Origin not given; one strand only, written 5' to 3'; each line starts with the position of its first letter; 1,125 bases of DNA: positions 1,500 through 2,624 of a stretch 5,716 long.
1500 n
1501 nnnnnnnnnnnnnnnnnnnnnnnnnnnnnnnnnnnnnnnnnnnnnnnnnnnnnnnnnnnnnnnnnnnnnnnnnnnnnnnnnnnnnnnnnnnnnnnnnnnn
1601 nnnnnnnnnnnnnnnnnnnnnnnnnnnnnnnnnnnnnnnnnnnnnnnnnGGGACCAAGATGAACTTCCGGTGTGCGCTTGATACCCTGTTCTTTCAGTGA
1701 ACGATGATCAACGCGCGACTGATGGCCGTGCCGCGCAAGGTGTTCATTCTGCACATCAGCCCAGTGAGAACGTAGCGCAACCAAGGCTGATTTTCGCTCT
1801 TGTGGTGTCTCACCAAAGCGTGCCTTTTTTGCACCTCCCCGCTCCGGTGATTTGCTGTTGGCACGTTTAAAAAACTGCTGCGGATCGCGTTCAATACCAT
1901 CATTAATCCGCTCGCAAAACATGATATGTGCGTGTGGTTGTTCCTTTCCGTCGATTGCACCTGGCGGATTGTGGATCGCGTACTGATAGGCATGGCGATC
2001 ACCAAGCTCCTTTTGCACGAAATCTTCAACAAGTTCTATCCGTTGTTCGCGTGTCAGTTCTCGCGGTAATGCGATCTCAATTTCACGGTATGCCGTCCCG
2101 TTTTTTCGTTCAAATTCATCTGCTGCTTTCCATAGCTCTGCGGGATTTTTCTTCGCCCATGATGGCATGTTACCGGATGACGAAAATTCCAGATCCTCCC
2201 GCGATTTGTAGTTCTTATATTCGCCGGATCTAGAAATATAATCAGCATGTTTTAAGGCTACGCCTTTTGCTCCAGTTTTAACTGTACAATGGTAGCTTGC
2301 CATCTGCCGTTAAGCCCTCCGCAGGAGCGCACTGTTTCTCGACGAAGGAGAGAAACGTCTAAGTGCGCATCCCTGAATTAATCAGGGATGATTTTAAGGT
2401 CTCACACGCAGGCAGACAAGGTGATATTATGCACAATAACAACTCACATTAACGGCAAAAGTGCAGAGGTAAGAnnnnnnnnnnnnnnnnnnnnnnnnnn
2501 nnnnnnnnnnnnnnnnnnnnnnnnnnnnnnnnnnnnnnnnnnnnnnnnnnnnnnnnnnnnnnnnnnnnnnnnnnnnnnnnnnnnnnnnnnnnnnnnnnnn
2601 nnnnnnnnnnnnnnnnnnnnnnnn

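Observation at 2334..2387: RSF1010-like oriT nic motif conserved, with a second palindrome directly 3' of nic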

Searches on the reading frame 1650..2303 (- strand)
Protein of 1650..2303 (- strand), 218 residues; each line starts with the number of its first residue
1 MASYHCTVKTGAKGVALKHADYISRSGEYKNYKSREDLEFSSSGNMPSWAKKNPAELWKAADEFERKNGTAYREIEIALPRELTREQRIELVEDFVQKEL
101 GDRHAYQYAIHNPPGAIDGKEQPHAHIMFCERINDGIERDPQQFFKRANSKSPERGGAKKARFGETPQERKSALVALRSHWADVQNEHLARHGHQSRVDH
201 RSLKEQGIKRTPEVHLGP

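Call 49: search_dna_similar(query=window:1650-2303:-, collection=plasmids, mode=protein, max_rows=60, rows=spread, max_evalue=1e-20)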
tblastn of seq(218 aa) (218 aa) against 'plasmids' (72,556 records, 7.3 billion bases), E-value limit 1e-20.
Records with a match: 1492; places in all: 1588; records where one place covers at least 80% of the query: 1313.
Best place of each record, by identity: >=99% 29; 95-99% 12; 90-95% 56; 60-80% 204; <60% 1191.
By first word of the organism name: Escherichia 564; Acinetobacter 363; Salmonella 127; Klebsiella 98; Neisseria 40; Shigella 37; Enterobacter 35; Citrobacter 32; Providencia 14; Psychrobacter 11; and 62 more.
By predicted mobility (MOB-suite, as given by PLSDB): mobilizable 1236; conjugative 176; non-mobilizable 80.
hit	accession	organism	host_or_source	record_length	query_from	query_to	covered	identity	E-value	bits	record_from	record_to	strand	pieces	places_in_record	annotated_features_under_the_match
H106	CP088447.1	Escherichia coli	Homo sapiens,blood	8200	1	218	100%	100.0%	2e-148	463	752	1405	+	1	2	MobA/MobL family protein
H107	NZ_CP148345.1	Escherichia coli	Homo sapiens,single cell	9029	1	218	100%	99.5%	4e-147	459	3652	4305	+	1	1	MobA/MobL family protein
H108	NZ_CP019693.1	Shigella sonnei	Homo sapiens,feces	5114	1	218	100%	94.0%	2e-139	433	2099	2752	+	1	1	MobA/MobL family protein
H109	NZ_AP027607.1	Escherichia coli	-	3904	1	218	100%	93.6%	4e-141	431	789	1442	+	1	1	MobA/MobL family protein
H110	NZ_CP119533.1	Enterobacter kobei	Homo sapiens,Plasmid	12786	1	217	100%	71.4%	8e-99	320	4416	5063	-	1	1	mobA: mobilization protein MobA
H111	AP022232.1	Enterobacter cloacae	-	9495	1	217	100%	71.0%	4e-97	315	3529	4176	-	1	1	hypothetical protein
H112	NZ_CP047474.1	Escherichia coli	pig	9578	1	217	100%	70.5%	1e-95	311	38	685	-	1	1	none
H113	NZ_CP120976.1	Moellerella wisconsensis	mutton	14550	1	217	100%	69.1%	2e-96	313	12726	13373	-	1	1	MobA/MobL family protein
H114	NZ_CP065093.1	Salmonella enterica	Homo sapiens,cell culture,stool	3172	1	217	100%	63.6%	1e-91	295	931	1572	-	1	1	MobA/MobL family protein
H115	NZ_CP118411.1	Escherichia coli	Homo sapiens,Cell culture,Unstimulated ...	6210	1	217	100%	58.7%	5e-81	270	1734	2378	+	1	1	MobA/MobL family protein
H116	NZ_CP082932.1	Salmonella enterica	Homo sapiens,stool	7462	1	217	100%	57.8%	3e-80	267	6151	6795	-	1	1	MobA/MobL family protein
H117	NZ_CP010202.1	Escherichia coli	mouse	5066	1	217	100%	57.8%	4e-80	267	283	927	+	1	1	MobA/MobL family protein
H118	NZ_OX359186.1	Klebsiella pneumoniae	Homo sapiens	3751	1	217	100%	57.8%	5e-80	266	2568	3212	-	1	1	MobA/MobL family protein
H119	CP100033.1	Escherichia coli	cell culture,gut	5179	1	217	100%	57.8%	1e-79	266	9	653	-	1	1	none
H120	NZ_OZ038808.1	Escherichia coli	-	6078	1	217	100%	57.8%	1e-79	266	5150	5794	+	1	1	MobA/MobL family protein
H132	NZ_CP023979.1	Klebsiella variicola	Homo sapiens,sputum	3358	1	217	100%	57.1%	8e-77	256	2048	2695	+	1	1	MobA/MobL family protein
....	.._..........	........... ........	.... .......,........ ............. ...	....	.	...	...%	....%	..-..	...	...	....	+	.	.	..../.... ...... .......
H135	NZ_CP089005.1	Klebsiella pneumoniae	Homo sapiens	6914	1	213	98%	55.0%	6e-68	232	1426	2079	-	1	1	MobA/MobL family protein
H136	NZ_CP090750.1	Burkholderia multivorans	Homo sapiens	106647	1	217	100%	52.0%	3e-69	236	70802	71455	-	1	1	AAA family ATPase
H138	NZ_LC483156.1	Acinetobacter pittii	-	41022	1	213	98%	48.2%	7e-53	189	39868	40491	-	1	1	AAA family ATPase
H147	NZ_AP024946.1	Aeromonas caviae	-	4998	1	218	100%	43.8%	2e-45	167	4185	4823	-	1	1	none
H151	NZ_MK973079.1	Neisseria gonorrhoeae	Homo sapiens,urogenital tract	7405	1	216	99%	40.8%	8e-44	163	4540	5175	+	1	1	MobA/MobL family protein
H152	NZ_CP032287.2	Acinetobacter lwoffii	cell culture,permafrost, Kolyma lowland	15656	1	192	88%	45.4%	3e-44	164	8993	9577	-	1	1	MobA/MobL family protein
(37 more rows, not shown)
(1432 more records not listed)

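Call 50: get_annotated_region(hit=H108, flank=1000)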
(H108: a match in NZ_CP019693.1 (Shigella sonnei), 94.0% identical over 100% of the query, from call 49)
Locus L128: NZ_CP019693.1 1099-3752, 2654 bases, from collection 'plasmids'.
description: Shigella sonnei strain 75/02 plasmid p75-02_5, complete sequence
organism: Shigella sonnei (NCBI taxid 624)
taxonomy: Bacteria; Pseudomonadota; Gammaproteobacteria; Enterobacterales; Enterobacteriaceae; Shigella; Shigella sonnei
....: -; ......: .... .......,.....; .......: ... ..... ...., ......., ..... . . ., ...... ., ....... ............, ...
typing (MOB-suite, as given by PLSDB): mobilizable; replicon Col156; relaxase MOBQ
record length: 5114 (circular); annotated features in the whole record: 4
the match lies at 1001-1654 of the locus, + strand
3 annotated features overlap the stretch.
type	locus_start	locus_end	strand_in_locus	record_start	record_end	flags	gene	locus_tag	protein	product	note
CDS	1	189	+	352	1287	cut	-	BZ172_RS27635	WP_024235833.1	replication initiation protein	-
CDS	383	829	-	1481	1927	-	-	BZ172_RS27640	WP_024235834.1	conjugal transfer protein TraD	-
CDS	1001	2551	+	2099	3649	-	-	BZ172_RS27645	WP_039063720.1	MobA/MobL family protein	-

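Call 51: get_annotated_region(hit=H110, flank=1000)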
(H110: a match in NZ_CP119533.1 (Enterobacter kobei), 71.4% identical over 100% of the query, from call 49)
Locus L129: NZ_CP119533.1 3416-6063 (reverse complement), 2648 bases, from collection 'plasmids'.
description: Enterobacter kobei strain RIVM_C014549 plasmid pRIVM_C014549_3, complete sequence
organism: Enterobacter kobei (NCBI taxid 208224)
taxonomy: Bacteria; Pseudomonadota; Gammaproteobacteria; Enterobacterales; Enterobacteriaceae; Enterobacter; Enterobacter kobei
host: -; source: Homo sapiens,Plasmid; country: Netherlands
typing (MOB-suite, as given by PLSDB): mobilizable; replicon ColE10; relaxase MOBQ
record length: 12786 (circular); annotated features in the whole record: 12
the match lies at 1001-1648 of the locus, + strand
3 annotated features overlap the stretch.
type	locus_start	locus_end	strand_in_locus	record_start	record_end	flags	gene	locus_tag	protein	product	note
CDS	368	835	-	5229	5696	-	traD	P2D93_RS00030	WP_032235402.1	conjugal transfer protein TraD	-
CDS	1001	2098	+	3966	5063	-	mobA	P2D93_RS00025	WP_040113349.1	mobilization protein MobA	-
CDS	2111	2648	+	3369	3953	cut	-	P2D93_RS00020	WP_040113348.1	mobilization protein MobX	-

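Call 52: get_annotated_region(hit=H113, flank=1000)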
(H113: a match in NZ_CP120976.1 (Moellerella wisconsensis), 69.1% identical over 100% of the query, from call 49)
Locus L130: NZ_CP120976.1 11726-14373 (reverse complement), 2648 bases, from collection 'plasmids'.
description: Moellerella wisconsensis strain XJ22MSE2 plasmid pXJ22MSE2-2, complete sequence
organism: Moellerella wisconsensis (NCBI taxid 158849)
taxonomy: Bacteria; Pseudomonadota; Gammaproteobacteria; Enterobacterales; Morganellaceae; Moellerella; Moellerella wisconsensis
host: -; source: mutton; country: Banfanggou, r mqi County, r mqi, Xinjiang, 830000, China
typing (MOB-suite, as given by PLSDB): mobilizable; replicon ColE10; relaxase MOBQ
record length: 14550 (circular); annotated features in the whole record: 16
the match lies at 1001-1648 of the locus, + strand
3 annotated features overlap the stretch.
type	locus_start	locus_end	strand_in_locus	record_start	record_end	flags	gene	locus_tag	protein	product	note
CDS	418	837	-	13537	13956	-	-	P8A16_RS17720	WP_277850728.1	conjugal transfer protein TraD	-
CDS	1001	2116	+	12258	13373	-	-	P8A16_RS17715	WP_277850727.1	MobA/MobL family protein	-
CDS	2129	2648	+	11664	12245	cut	-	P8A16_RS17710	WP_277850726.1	tRNA modification GTPase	-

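Call 53: get_annotated_region(hit=H132, flank=1000)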
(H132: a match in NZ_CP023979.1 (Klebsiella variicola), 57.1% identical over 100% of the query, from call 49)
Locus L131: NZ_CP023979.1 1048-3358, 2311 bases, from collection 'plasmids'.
description: Klebsiella variicola strain X39 plasmid pX39-2, complete sequence
organism: Klebsiella variicola (NCBI taxid 244366)
taxonomy: Bacteria; Pseudomonadota; Gammaproteobacteria; Enterobacterales; Enterobacteriaceae; Klebsiella; Klebsiella variicola
host: -; source: Homo sapiens,sputum; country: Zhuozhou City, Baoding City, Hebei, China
typing (MOB-suite, as given by PLSDB): mobilizable; relaxase MOBQ
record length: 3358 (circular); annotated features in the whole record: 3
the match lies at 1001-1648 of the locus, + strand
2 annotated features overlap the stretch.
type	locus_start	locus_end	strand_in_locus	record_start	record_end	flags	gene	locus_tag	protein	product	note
CDS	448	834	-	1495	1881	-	-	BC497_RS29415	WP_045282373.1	hypothetical protein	-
CDS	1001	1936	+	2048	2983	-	-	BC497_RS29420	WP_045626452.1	MobA/MobL family protein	-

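Call 54: get_annotated_region(hit=H134, flank=1000)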
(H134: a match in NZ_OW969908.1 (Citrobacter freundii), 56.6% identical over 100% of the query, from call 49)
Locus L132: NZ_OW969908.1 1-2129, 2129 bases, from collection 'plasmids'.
description: Citrobacter freundii isolate 0 plasmid P4, complete sequence
organism: Citrobacter freundii (NCBI taxid 546)
taxonomy: Bacteria; Pseudomonadota; Gammaproteobacteria; Enterobacterales; Enterobacteriaceae; Citrobacter; Citrobacter freundii
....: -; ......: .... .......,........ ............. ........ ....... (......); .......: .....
typing (MOB-suite, as given by PLSDB): mobilizable; relaxase MOBQ
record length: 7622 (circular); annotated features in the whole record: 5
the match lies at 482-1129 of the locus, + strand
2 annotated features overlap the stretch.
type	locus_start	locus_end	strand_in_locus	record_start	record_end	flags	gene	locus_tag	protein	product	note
CDS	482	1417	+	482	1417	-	-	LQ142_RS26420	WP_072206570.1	MobA/MobL family protein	-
CDS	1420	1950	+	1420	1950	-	-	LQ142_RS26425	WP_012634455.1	hypothetical protein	-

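Call 55: get_annotated_region(hit=H135, flank=1000)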
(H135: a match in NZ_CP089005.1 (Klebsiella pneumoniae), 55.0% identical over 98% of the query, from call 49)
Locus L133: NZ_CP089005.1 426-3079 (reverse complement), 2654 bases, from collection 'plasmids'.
description: Klebsiella pneumoniae strain 56661 plasmid p56661-6.9, complete sequence
organism: Klebsiella pneumoniae (NCBI taxid 573)
taxonomy: Bacteria; Pseudomonadota; Gammaproteobacteria; Enterobacterales; Enterobacteriaceae; Klebsiella; Klebsiella pneumoniae
host: -; source: Homo sapiens; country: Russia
typing (MOB-suite, as given by PLSDB): mobilizable; replicon rep_cluster_1778; relaxase MOBQ
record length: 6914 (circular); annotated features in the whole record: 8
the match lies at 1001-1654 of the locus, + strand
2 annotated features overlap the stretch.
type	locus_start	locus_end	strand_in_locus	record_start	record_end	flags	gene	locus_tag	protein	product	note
CDS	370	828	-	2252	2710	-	traD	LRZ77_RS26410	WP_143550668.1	conjugal transfer protein TraD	-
CDS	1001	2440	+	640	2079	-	-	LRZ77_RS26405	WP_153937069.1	MobA/MobL family protein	-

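Call 56: get_annotated_region(hit=H136, flank=1000)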
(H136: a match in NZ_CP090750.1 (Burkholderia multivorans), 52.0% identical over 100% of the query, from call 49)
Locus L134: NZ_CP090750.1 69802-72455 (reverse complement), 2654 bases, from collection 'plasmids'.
description: Burkholderia multivorans strain 2010Ycf503 plasmid p1_2010Ycf503, complete sequence
organism: Burkholderia multivorans (NCBI taxid 87883)
taxonomy: Bacteria; Pseudomonadota; Betaproteobacteria; Burkholderiales; Burkholderiaceae; Burkholderia; Burkholderia multivorans
host: -; source: Homo sapiens; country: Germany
typing (MOB-suite, as given by PLSDB): non-mobilizable
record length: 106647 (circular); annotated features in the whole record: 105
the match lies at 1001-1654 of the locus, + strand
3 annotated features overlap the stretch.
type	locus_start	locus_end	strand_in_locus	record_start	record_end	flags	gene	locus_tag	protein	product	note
CDS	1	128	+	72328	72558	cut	-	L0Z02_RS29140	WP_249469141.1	hypothetical protein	-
CDS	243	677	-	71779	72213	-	traD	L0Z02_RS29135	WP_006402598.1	conjugal transfer protein TraD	-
CDS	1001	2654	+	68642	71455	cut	-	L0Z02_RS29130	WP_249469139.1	AAA family ATPase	-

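Call 57: get_annotated_region(hit=H138, flank=1000)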
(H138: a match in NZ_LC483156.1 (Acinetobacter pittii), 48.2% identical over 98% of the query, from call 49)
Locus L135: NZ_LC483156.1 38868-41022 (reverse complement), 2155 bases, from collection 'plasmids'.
description: Acinetobacter pittii strain SU1805 plasmid pSU1805NDM, complete sequence
organism: Acinetobacter pittii (NCBI taxid 48296)
taxonomy: Bacteria; Pseudomonadota; Gammaproteobacteria; Moraxellales; Moraxellaceae; Acinetobacter; Acinetobacter pittii
host: -; source: -; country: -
typing (MOB-suite, as given by PLSDB): conjugative; relaxase MOBQ; mating-pair formation MPF_T
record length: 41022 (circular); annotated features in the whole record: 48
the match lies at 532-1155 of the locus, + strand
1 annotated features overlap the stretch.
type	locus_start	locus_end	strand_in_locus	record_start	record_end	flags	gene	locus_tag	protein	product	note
CDS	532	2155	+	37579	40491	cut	-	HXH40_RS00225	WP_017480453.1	AAA family ATPase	-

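Call 58: get_annotated_region(hit=H147, flank=1000)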
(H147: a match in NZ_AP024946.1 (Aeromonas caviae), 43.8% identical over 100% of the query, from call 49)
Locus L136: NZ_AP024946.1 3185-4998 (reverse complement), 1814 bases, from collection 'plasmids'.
description: Aeromonas caviae strain KAM339 plasmid pKAM339_6, complete sequence
organism: Aeromonas caviae (NCBI taxid 648)
taxonomy: Bacteria; Pseudomonadota; Gammaproteobacteria; Aeromonadales; Aeromonadaceae; Aeromonas; Aeromonas caviae
host: -; source: -; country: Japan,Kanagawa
typing (MOB-suite, as given by PLSDB): mobilizable; replicon IncQ1; relaxase MOBQ
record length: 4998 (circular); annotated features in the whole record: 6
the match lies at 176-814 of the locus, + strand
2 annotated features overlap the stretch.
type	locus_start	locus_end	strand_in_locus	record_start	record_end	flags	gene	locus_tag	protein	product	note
CDS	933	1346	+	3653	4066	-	-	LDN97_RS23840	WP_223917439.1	IncQ-type mobilization protein MobB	-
CDS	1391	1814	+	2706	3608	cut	-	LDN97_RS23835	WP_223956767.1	DNA-primase RepB domain-containing protein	-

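Call 59: get_annotated_region(hit=H151, flank=1000)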
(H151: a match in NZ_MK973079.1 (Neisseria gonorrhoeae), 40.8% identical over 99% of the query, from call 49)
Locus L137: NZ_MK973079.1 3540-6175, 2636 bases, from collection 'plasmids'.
description: Neisseria gonorrhoeae strain Asian-TEM135-MIC64 plasmid PJD4, complete sequence
organism: Neisseria gonorrhoeae (NCBI taxid 485)
taxonomy: Bacteria; Pseudomonadota; Betaproteobacteria; Neisseriales; Neisseriaceae; Neisseria; Neisseria gonorrhoeae
host: -; source: Homo sapiens,urogenital tract; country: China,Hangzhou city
typing (MOB-suite, as given by PLSDB): mobilizable; replicon IncP; relaxase MOBQ
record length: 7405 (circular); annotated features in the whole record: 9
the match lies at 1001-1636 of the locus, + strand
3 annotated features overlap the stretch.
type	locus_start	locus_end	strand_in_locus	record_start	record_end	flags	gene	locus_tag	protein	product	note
CDS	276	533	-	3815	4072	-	-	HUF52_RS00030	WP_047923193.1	hypothetical protein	-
CDS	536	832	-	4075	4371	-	-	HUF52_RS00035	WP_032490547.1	hypothetical protein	-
CDS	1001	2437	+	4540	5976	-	-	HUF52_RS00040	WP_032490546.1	MobA/MobL family protein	-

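Call 60: get_annotated_region(hit=H152, flank=1000)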
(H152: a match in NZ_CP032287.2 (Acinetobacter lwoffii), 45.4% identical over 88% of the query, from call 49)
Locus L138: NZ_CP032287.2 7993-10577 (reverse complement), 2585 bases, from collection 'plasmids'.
description: Acinetobacter lwoffii strain ED9-5a plasmid pALWED3.2, complete sequence
organism: Acinetobacter lwoffii (NCBI taxid 28090)
taxonomy: Bacteria; Pseudomonadota; Gammaproteobacteria; Moraxellales; Moraxellaceae; Acinetobacter; Acinetobacter lwoffii
host: -; source: cell culture,permafrost, Kolyma lowland; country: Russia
typing (MOB-suite, as given by PLSDB): mobilizable; replicon rep_cluster_2314; relaxase MOBQ
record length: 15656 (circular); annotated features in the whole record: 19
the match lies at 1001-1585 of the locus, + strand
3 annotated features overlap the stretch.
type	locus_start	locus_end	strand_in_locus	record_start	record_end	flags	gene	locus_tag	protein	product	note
CDS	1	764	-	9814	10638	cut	-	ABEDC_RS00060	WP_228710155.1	hypothetical protein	-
CDS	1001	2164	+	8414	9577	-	-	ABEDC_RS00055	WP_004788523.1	MobA/MobL family protein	-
CDS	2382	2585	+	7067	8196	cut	-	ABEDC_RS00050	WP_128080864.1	IS3-like element ISAcsp5 family transposase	GO:0006313 - DNA transposition [Evidence IEA]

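Call 61: get_annotated_region(hit=H109, flank=1000)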
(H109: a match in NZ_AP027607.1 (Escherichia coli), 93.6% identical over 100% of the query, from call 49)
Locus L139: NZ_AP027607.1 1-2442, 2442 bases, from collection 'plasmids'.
description: Escherichia coli strain LR-71-1 plasmid pLR-71-1_8, complete sequence
organism: Escherichia coli (NCBI taxid 562)
taxonomy: Bacteria; Pseudomonadota; Gammaproteobacteria; Enterobacterales; Enterobacteriaceae; Escherichia; Escherichia coli
host: -; source: -; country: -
typing (MOB-suite, as given by PLSDB): mobilizable; replicon Col156; relaxase MOBQ
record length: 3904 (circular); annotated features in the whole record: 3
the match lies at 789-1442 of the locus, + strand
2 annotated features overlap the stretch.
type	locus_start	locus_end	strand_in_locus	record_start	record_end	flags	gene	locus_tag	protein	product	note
CDS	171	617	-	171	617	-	-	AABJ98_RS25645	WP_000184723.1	conjugal transfer protein TraD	-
CDS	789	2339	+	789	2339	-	-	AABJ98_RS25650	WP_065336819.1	MobA/MobL family protein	-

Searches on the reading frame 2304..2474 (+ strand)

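Call 90: search_protein_families(library=ncbifam, proteins=[L003:1674-2072:+], max_evalue=0.01)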
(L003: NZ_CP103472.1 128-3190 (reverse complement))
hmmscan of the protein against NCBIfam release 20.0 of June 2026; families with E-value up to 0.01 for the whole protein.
L003:1674-2072:+ (132 aa): 0 families
